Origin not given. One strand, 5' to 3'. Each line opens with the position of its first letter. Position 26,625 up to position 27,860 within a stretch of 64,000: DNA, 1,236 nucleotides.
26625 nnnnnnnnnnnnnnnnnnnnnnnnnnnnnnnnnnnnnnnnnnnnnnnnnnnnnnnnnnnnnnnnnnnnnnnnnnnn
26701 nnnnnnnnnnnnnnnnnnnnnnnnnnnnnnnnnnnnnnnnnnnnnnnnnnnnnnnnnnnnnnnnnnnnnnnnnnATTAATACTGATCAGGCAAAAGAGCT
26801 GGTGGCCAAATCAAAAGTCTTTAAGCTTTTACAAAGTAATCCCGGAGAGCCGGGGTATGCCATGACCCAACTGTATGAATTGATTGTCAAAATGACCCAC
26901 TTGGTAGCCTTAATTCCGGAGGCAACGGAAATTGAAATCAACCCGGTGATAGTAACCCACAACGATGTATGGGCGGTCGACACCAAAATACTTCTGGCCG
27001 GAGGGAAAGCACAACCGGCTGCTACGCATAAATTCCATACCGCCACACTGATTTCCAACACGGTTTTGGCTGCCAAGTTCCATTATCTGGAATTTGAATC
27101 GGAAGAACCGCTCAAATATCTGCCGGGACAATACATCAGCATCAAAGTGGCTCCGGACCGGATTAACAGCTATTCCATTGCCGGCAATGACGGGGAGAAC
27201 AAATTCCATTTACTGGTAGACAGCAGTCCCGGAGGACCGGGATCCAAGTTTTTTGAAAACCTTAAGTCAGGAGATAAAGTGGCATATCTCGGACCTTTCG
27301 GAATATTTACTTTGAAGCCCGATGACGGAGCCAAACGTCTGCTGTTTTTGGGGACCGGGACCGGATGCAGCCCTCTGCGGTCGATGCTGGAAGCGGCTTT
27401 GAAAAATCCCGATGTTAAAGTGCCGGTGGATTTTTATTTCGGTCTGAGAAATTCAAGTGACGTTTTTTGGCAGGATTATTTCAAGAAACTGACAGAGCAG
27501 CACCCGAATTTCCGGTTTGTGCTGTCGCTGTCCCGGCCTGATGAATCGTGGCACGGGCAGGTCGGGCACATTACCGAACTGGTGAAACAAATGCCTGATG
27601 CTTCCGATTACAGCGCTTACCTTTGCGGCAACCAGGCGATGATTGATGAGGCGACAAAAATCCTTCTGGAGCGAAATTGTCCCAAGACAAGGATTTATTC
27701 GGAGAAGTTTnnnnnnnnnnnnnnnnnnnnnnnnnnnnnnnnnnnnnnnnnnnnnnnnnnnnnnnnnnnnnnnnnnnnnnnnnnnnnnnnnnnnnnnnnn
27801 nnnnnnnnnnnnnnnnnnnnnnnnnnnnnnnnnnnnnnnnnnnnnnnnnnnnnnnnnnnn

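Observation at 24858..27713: ADP-forming acetyl-CoA synthetase fused in-frame to a C-terminal FNR-like FAD/NAD(P)H oxidoreductase domain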

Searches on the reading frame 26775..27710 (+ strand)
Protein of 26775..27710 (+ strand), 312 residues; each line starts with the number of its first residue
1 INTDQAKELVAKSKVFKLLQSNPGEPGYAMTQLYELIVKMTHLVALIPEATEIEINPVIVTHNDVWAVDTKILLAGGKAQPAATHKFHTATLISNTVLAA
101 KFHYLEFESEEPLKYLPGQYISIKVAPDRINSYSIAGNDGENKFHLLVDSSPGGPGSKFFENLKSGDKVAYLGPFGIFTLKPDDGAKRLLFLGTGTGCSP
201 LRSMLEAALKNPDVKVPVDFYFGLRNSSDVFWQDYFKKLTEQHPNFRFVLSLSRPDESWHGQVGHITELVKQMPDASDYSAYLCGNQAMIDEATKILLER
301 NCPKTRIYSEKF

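Call 32: find_related_loci(query=A2, collection=genome_contigs, flank=9000)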
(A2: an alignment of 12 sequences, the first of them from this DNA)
Query A2 (312 aa) in genome_contigs; peptide patterns used: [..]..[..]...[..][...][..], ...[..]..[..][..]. (x = any residue, [..] = any of these).
151 stretches matched a pattern; 90 encode a relative of the query (tblastn E <= 1e-3); the best 80 are kept; 80 distinct loci.
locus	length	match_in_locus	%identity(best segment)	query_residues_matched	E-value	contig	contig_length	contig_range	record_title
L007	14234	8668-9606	71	1-312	1e-152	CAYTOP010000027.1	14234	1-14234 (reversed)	MAG TPA_asm: uncultured Gammaproteobacteria bacterium isolate SRP050083_co1_427 genome assembly, contig: NODE_1844_lengt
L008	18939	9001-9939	68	1-312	3e-151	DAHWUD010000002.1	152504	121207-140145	MAG TPA_asm: Candidatus Amesbacteria bacterium isolate clean1528 NODE_2_length_152504_cov_61.873152, whole genome shotgu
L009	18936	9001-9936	67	1-312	3e-143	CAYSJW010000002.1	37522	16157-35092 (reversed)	MAG TPA_asm: uncultured Gammaproteobacteria bacterium isolate SRP231805_co4_34 genome assembly, contig: k141_129570, who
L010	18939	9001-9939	65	1-312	3e-142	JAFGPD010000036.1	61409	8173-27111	MAG: Candidatus Woesebacteria bacterium isolate Zod_Metabat.670 k87_6577361, whole genome shotgun sequence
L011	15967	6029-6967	63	1-312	1e-133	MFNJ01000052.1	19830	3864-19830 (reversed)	MAG: Candidatus Levybacteria bacterium RIFCSPHIGHO2_01_FULL_36_15 rifcsphigho2_01_scaffold_7575, whole genome shotgun se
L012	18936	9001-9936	55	1-312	3e-124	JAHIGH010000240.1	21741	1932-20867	MAG: Patescibacteria group bacterium isolate KR11_N2.mb.17 KR11_N2.mb.17_k141_160476, whole genome shotgun sequence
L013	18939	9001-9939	57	1-312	7e-123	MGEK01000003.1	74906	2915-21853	MAG: Candidatus Uhrbacteria bacterium RIFCSPLOWO2_01_FULL_47_25 rifcsplowo2_01_scaffold_1105, whole genome shotgun seque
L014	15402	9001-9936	56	1-312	4e-119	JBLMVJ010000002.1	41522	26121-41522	MAG: Candidatus Levyibacteriota bacterium isolate MAG318 PRJNA960887_bin9_renamed_1, whole genome shotgun sequence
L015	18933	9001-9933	55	2-312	6e-117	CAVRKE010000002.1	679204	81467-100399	MAG: Candidatus Levybacteria bacterium isolate MFD01476.bin.1.95 genome assembly, contig: contig_6007, whole genome shot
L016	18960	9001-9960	54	1-312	1e-116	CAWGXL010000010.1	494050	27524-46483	MAG: uncultured bacterium isolate MFD09206.bin.2.20 genome assembly, contig: contig_853, whole genome shotgun sequence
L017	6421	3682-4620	54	1-312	3e-113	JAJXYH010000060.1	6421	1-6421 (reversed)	MAG: bacterium isolate BP6.bin75 NODE_25419_length_6421_cov_1.608993, whole genome shotgun sequence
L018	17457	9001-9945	54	1-312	6e-112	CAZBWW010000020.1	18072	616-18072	MAG TPA_asm: uncultured Candidatus Saccharibacteria bacterium isolate SRP329715_co1_384 genome assembly, contig: NODE_45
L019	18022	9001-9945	52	1-312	9e-112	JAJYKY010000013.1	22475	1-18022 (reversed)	MAG: bacterium isolate DBS2-1.bin56 NODE_4014_length_22475_cov_7.546223, whole genome shotgun sequence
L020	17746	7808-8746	52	1-312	2e-110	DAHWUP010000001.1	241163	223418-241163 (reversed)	MAG TPA_asm: Candidatus Levyibacteriota bacterium isolate clean1537 NODE_1_length_241163_cov_9.246451, whole genome shot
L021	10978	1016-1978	53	1-312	5e-110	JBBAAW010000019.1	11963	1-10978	MAG: Patescibacteria group bacterium isolate SO_2017_GW3_51 scaffold_2683_c1_OW296A_2017, whole genome shotgun sequence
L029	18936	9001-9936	52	1-312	2e-105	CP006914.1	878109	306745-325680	Candidate division WWE3 bacterium RAAC2_WWE3_1 chromosome, complete genome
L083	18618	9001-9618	33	106-312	6e-28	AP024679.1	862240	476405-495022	MAG: Candidatus Dojkabacteria bacterium KatS3mg085 DNA, complete genome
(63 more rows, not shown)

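Call 58: search_protein_families(library=pfam, proteins=[L083:7007-7999:-, L083:8094-8945:+, L083:8938-9624:+, L083:9621-10214:-, L083:10275-11414:+, L083:11446-12165:-], max_evalue=0.0001)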
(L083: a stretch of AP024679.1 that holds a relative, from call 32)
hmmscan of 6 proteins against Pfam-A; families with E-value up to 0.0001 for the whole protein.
L083:7007-7999:- (330 aa): 5 families
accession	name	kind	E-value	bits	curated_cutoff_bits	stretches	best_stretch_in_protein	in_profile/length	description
PF00535.33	Glycos_transf_2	-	4.9e-16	59.6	23.3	1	4-186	1-164/168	Glycosyl transferase family 2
PF13641.12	Glyco_tranf_2_3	-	1e-14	55.5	27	1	3-251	3-229/230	Glycosyltransferase like family 2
PF13632.12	Glyco_trans_2_3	-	1.2e-05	25.7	27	1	198-305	87-185/198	Glycosyl transferase family group 2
PF13506.12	Glyco_transf_21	-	1.9e-05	24.6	21.7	0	76-144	18-81/174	Glycosyl transferase family 21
PF10111.15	Glyco_tranf_2_2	-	9.9e-05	22.4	27.3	0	5-111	2-104/276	Glycosyltransferase like family 2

L083:8094-8945:+ (283 aa): 1 family
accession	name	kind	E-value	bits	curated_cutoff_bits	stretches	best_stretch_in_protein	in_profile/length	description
PF10977.13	DUF2797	-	3.2e-13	50.5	25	1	109-264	68-215/227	Protein of unknown function (DUF2797)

L083:8938-9624:+ (228 aa): 2 families
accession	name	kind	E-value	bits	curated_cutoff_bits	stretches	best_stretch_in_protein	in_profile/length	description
PF00970.30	FAD_binding_6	-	2.2e-11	44.4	21.1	1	7-93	3-97/99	Oxidoreductase FAD-binding domain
PF00175.26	NAD_binding_1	-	1.6e-10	42.1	22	1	104-209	1-108/109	Oxidoreductase NAD-binding domain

L083:9621-10214:- (197 aa): 0 families

L083:10275-11414:+ (379 aa): 1 family
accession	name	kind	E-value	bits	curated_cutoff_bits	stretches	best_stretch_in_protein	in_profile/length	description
PF01702.25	TGT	-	1.1e-95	321.2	26.3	1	4-377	7-339/357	Queuine tRNA-ribosyltransferase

L083:11446-12165:- (239 aa): 0 families

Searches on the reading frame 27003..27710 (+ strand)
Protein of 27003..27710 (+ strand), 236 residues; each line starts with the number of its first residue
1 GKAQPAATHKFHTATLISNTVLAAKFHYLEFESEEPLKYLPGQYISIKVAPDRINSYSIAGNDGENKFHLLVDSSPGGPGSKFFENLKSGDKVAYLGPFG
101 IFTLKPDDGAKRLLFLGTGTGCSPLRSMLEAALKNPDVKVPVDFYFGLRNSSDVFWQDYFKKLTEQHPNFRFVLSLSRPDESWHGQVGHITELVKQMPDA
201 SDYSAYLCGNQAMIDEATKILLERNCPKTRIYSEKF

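Call 26: search_protein_representatives(protein=window:27003-27710:+)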
Query: 236 residues. Proteins with E-value up to 0.001 (for the whole library): 13869; up to 1e-10: 4371; up to 1e-30: 141. The best 150 are listed.
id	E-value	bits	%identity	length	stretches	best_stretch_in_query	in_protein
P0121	4.1e-117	406.4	77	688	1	7-236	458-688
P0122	4.9e-94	330.9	62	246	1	9-236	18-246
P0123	9.5e-83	294.0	56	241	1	7-235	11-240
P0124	3.8e-82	292.0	56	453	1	6-236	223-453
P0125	2.8e-70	253.2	51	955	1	8-236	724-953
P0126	9.6e-70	251.4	49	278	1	9-236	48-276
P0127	6.9e-65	235.5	50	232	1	11-236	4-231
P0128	1.3e-64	234.6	49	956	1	15-236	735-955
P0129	5.0e-64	232.7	46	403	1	12-236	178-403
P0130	1.3e-59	218.2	44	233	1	10-236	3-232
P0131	3.4e-55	203.8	45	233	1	13-236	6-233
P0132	4.9e-55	203.3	43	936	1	9-236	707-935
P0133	6.6e-55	202.8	43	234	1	11-236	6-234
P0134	1.8e-54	201.4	43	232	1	13-236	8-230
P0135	4.7e-54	200.0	40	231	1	11-236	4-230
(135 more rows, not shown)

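Call 61: search_solved_structures(query=window:27003-27710:+, max_evalue=1e-15, show_alignments=5)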
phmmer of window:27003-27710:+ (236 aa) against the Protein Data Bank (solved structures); distinct sequences matched with E-value up to 1e-15: 15.
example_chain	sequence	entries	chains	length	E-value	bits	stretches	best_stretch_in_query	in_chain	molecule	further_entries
5ogx_A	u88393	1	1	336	8.7e-27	97.6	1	13-236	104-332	Cytochrome P450 reductase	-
7qu3_A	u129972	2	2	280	7.8e-21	78.2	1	43-228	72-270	Na(+)-translocating NADH-quinone reductase subunit F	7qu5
2r6h_A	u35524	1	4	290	9e-21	77.9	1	76-234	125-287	NADH:ubiquinone oxidoreductase, Na translocating, F subunit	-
7qty_A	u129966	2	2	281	2.8e-20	76.3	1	74-223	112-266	Na(+)-translocating NADH-quinone reductase subunit F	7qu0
1tvc_A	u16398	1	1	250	8.2e-19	71.5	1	36-236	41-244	METHANE MONOOXYGENASE COMPONENT C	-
2eix_A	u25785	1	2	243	1.4e-18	70.7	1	34-216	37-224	NADH-cytochrome b5 reductase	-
1krh_A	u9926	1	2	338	6.4e-17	65.3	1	32-219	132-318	Benzoate 1,2-Dioxygenase Reductase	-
7rom_A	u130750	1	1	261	8.9e-17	64.9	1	11-219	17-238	NADH-cytochrome b5 reductase 1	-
7c3a_A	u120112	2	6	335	2.2e-16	63.6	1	28-235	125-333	Ferredoxin reductase component of carbazole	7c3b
4u9u_A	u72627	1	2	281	3.6e-16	62.9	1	76-213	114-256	Na(+)-translocating NADH-quinone reductase subunit F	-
8ad4_A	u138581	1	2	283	3.6e-16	62.9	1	76-213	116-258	Na(+)-translocating NADH-quinone reductase subunit F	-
4uaj_A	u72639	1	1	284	3.6e-16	62.9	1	76-213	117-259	Na(+)-translocating NADH-quinone reductase subunit F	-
8ad3_A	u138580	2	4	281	3.7e-16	62.8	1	76-213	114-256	Na(+)-translocating NADH-quinone reductase subunit F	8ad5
8a1t_F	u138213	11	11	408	8.6e-16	61.7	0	76-213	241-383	Na(+)-translocating NADH-quinone reductase subunit F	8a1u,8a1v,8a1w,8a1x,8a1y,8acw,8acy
7xk3_F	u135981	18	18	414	8.8e-16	61.6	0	76-213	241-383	Na(+)-translocating NADH-quinone reductase subunit F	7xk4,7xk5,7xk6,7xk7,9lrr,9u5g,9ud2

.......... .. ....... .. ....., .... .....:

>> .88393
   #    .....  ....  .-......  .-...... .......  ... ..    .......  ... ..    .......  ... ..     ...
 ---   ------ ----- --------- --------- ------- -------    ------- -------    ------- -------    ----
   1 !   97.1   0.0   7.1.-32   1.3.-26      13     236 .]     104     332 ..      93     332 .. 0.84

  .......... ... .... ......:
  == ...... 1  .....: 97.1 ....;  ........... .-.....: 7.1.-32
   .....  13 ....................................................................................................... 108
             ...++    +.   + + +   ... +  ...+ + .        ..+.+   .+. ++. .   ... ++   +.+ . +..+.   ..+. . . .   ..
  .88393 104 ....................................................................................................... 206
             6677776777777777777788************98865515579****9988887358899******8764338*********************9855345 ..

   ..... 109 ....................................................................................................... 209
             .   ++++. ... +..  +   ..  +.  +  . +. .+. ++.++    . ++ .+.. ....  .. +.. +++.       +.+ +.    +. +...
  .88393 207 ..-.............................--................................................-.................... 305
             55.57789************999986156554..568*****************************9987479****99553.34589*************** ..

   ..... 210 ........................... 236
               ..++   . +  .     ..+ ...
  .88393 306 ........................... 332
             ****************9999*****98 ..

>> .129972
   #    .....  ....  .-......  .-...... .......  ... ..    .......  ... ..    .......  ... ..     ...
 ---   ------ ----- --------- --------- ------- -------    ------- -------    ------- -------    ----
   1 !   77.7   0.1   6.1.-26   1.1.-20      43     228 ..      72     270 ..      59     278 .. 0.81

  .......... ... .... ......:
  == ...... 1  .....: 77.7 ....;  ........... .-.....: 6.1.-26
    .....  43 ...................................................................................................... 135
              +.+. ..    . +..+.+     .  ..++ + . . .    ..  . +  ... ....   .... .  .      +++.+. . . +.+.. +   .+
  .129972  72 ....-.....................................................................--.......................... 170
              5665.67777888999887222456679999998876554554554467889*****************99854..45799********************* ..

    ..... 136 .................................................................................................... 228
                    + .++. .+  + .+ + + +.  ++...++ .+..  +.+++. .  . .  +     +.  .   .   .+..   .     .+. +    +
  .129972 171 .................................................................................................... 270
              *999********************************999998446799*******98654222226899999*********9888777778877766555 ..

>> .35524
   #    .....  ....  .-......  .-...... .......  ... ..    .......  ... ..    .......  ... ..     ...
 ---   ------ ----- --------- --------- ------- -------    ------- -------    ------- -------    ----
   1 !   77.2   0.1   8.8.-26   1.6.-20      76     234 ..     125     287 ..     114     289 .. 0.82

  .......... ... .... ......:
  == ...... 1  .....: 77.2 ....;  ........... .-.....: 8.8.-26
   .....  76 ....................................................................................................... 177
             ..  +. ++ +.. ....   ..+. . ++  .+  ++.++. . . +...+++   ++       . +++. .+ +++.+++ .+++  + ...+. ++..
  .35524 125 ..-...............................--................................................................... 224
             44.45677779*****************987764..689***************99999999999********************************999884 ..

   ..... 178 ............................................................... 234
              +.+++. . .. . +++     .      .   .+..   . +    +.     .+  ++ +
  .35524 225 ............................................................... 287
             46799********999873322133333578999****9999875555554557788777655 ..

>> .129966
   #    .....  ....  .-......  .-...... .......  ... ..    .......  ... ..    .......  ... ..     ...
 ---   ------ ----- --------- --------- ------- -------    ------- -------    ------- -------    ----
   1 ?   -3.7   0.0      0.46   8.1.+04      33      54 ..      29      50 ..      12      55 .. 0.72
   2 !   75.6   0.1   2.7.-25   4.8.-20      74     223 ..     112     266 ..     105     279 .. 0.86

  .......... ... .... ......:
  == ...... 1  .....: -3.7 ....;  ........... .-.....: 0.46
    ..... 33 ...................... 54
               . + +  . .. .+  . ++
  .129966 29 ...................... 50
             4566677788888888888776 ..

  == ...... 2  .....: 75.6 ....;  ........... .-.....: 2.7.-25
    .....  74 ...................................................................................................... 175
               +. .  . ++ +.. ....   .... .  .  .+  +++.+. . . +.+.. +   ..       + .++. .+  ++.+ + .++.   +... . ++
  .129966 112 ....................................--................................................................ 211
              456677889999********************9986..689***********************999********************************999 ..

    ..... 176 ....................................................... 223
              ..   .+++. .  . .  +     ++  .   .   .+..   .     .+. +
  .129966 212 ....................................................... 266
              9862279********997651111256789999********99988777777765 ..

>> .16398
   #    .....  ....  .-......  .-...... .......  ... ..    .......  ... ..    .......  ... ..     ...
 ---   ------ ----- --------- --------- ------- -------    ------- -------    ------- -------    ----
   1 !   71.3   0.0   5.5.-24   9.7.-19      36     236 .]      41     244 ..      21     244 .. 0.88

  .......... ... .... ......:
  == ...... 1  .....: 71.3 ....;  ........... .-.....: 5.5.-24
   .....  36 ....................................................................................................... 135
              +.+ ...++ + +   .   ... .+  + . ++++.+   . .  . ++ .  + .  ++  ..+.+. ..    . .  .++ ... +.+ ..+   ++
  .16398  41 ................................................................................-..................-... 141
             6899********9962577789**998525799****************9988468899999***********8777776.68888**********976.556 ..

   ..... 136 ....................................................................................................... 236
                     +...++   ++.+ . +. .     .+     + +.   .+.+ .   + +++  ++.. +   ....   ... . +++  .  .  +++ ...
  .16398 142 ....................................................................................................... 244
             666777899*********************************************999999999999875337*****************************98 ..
